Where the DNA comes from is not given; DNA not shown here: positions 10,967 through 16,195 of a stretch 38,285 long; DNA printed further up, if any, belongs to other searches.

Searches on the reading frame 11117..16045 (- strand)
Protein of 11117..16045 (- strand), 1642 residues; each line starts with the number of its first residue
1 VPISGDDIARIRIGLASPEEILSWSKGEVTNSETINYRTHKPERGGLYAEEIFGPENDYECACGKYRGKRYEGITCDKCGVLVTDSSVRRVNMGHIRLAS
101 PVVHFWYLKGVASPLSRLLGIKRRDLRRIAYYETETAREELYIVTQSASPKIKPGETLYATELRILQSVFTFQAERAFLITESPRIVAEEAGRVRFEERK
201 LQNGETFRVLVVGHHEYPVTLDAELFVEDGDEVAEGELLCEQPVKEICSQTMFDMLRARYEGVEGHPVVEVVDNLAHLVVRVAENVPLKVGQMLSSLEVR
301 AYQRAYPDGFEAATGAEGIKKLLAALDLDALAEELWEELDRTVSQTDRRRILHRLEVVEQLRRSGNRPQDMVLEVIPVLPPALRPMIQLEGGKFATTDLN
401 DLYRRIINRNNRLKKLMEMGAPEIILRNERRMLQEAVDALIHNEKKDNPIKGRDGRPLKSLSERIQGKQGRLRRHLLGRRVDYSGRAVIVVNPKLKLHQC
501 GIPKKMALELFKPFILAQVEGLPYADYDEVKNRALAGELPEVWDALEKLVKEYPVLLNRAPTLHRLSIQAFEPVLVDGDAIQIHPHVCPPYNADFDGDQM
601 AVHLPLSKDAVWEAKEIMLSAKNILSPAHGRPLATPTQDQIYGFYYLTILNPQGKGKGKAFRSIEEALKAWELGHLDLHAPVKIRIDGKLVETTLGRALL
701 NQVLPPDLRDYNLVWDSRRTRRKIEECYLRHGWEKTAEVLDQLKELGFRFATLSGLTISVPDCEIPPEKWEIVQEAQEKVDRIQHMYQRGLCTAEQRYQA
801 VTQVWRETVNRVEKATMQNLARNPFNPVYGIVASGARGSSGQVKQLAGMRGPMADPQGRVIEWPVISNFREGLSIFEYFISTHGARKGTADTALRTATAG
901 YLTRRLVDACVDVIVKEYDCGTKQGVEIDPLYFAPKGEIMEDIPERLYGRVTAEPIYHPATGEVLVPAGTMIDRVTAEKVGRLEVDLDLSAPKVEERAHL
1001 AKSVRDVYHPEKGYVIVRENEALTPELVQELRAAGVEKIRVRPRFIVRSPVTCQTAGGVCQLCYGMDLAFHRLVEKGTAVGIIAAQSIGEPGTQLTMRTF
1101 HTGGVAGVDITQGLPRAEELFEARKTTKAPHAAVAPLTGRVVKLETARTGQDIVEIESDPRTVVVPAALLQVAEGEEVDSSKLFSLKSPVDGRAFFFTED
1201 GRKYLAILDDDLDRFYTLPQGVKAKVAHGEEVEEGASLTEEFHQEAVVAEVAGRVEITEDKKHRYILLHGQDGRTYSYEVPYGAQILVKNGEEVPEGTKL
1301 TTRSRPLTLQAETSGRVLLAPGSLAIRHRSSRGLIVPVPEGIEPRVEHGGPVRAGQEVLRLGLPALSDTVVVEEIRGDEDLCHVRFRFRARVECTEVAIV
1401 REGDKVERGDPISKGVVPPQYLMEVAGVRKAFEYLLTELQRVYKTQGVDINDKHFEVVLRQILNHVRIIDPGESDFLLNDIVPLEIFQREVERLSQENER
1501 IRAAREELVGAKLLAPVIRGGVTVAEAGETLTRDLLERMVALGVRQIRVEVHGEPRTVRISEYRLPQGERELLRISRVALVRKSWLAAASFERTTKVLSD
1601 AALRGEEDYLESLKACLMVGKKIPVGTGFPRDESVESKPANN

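Call 46: search_protein_families(library=pfam, proteins=[window:11117-16045:-], max_evalue=0.00001)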
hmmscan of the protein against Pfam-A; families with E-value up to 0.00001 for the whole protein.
window:11117-16045:- (1642 aa): 7 families
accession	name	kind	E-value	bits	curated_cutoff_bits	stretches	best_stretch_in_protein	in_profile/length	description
PF04997.17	RNA_pol_Rpb1_1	-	8.5e-72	242.6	39.7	2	338-476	169-312/312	RNA polymerase Rpb1, domain 1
PF04998.22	RNA_pol_Rpb1_5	-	2.1e-62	211.4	28.5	1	872-1474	1-257/267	RNA polymerase Rpb1, domain 5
PF00623.25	RNA_pol_Rpb1_2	-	4.3e-36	125.1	25.3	2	538-619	84-165/166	RNA polymerase Rpb1, domain 2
PF04983.23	RNA_pol_Rpb1_3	-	2.5e-22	80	28.9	1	623-763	1-162/162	RNA polymerase Rpb1, domain 3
PF05000.22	RNA_pol_Rpb1_4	-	1.6e-11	44.5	24.8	1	793-860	2-82/107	RNA polymerase Rpb1, domain 4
PF21668.3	RPOC_hybrid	-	1.5e-07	31.5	27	0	1184-1240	8-68/102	DNA-directed RNA polymerase subunit beta', hybrid domain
PF01333.25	Apocytochr_F_C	-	3e-07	31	30.4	0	1248-1302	6-62/118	Apocytochrome F, C-terminal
